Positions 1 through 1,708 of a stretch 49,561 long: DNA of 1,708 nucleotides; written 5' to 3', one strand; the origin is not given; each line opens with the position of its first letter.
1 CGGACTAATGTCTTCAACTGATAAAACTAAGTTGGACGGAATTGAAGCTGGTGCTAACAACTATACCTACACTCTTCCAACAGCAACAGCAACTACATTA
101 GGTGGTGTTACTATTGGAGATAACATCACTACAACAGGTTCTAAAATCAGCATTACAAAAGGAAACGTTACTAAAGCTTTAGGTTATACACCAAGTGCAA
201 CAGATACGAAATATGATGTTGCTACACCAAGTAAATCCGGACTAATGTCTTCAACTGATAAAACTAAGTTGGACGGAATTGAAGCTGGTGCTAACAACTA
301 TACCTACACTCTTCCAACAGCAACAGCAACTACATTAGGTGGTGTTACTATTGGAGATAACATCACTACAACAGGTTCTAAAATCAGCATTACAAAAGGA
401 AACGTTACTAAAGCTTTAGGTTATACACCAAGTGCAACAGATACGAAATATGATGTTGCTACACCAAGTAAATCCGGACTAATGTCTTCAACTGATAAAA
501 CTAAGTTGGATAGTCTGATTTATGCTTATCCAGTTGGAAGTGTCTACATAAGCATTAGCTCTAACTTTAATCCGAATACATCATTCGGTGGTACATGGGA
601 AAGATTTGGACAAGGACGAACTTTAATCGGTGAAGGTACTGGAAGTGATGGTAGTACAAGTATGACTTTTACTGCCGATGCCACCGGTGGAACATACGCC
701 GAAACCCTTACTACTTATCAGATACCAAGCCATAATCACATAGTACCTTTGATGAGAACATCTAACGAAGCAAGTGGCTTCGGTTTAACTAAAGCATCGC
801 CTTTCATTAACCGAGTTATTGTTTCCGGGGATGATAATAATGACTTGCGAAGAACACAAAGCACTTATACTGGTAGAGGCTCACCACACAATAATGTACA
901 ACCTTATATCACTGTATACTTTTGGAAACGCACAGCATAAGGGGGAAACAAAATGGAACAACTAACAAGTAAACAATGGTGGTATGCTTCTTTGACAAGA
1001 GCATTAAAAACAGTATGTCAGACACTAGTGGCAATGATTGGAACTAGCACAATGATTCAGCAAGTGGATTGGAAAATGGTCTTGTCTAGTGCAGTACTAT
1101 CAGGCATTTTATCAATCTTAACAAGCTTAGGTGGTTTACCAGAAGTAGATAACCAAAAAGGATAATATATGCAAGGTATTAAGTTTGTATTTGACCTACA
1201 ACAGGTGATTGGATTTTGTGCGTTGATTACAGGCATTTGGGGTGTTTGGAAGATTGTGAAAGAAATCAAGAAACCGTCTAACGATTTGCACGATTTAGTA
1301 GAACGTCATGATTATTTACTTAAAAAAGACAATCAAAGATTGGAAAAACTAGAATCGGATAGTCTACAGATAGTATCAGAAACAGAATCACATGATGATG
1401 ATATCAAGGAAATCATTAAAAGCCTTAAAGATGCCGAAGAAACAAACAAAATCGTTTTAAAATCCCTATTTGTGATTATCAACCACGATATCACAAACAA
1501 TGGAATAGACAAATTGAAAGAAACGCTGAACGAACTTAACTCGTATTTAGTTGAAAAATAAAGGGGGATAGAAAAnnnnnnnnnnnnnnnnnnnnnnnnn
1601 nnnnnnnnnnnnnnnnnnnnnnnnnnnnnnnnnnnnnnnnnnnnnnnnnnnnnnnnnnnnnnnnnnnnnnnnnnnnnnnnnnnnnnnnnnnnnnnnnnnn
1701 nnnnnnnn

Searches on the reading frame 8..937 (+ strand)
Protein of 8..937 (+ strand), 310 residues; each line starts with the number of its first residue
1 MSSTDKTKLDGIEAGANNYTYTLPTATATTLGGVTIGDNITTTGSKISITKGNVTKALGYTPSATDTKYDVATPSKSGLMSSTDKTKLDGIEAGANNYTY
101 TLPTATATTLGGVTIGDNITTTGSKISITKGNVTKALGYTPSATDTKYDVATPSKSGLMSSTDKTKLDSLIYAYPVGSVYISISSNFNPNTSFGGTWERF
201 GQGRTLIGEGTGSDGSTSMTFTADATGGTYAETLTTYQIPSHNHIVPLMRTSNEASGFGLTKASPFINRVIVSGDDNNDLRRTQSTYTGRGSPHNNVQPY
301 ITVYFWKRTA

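Call 3: search_protein_families(library=pfam, proteins=[window:8-937:+], max_evalue=1)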
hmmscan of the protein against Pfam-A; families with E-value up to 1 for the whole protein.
window:8-937:+ (310 aa): 2 families
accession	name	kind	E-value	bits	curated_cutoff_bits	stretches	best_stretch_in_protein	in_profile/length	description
PF21939.1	Gp10_C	-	1.4e-23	84.8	27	1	172-309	4-139/139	Baseplate structural protein Gp10, C-terminal domain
PF11133.13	Phage_head_fibr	-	2.6e-12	47.2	24.6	2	74-119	205-248/277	Head fiber protein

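Call 4: search_protein_families(library=phrogs, proteins=[window:8-937:+], max_evalue=0.01)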
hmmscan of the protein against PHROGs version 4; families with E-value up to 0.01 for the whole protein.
window:8-937:+ (310 aa): 13 families
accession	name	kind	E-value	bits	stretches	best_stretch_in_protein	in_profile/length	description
phrog_24267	-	unknown function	4.7e-24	86.5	1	161-310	134-266/266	-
phrog_6465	-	tail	2.8e-18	67.5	1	148-310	89-281/281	tail protein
phrog_5717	-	tail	6.2e-16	58.8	1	64-310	880-1150/1150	tail protein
phrog_38190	-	unknown function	2.6e-13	51.1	2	6-106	236-333/351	-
phrog_8437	-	unknown function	3.3e-13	50.7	2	68-107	50-86/230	-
phrog_20878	-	tail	6.2e-13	50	1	175-310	224-365/365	tail fiber protein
phrog_6907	-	unknown function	1.7e-12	48.6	2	120-171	35-89/99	-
phrog_38707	-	unknown function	5e-12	46.2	1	31-100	301-369/675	-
phrog_36886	-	unknown function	3.5e-08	33.5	2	1-101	143-229/605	-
phrog_958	-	tail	5.2e-07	29.4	1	117-309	400-605/606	baseplate wedge subunit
phrog_25468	-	unknown function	6.3e-07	29.6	2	94-130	224-261/528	-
phrog_28171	-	unknown function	1.8e-06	27.9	1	71-120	37-88/476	-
phrog_14753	-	head and packaging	0.00074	19.8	0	98-121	230-253/280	head fiber protein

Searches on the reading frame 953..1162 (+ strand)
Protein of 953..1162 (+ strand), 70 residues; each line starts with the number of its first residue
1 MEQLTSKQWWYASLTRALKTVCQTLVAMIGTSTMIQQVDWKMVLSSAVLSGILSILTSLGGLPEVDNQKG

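Call 3: search_protein_families(library=pfam, proteins=[window:953-1162:+], max_evalue=1)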
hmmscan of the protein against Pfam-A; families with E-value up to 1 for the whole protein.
window:953-1162:+ (70 aa): 1 family
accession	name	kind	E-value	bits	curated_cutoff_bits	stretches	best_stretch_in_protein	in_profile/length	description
PF16945.10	Phage_r1t_holin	-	1.1e-13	51.5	26.9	1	6-63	1-59/72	Putative lactococcus lactis phage r1t holin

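Call 4: search_protein_families(library=phrogs, proteins=[window:953-1162:+], max_evalue=0.01)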
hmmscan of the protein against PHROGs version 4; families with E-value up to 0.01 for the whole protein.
window:953-1162:+ (70 aa): 1 family
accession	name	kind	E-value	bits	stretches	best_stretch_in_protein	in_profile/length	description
phrog_443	-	lysis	4.9e-16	60.4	1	2-62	4-65/127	holin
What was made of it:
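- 953..1165 (+): Holin (Phage_r1t_holin family), first gene of the lysis cassette. Pfam PF16945 at E 1.1e-13 and PHROG 443 'holin' (calls 3, 4).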

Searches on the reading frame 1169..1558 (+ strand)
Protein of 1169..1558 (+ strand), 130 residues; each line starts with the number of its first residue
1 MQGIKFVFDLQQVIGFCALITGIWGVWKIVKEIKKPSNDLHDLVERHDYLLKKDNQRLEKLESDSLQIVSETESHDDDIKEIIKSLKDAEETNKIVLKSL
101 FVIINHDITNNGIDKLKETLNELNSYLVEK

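Call 3: search_protein_families(library=pfam, proteins=[window:1169-1558:+], max_evalue=1)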
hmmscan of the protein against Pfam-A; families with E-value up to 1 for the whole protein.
window:1169-1558:+ (130 aa): 5 families
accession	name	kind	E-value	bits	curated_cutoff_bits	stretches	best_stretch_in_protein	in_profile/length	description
PF00726.22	IL10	-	0.068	13.1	24.2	1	68-125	90-147/170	Interleukin 10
PF01656.29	CbiA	-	0.087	13.2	25.4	1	52-124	34-100/125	CobQ/CobB/MinD/ParA nucleotide binding domain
PF10018.14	Med4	-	0.089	12.9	26.9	1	63-91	29-57/190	Vitamin-D-receptor interacting Mediator subunit 4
PF10105.14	DUF2344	-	0.1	12.9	23.8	1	30-98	94-163/176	Uncharacterized protein conserved in bacteria (DUF2344)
PF06227.17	Poxv_Bcl-2-like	-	0.22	11.7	23.6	1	9-49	114-154/156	Poxvirus Bcl-2-like proteins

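Call 4: search_protein_families(library=phrogs, proteins=[window:1169-1558:+], max_evalue=0.01)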
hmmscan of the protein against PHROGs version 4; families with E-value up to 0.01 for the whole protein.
window:1169-1558:+ (130 aa): 1 family
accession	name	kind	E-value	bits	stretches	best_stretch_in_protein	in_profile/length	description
phrog_1009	-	unknown function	2.3e-09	38.3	1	6-93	4-92/103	-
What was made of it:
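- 1169..1561 (+): 130-aa protein with an N-terminal hydrophobic segment and an acidic C-terminal region that looks helical; function unknown, possibly a second holin or lysis regulator. PHROG 1009, unknown function (call 4).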
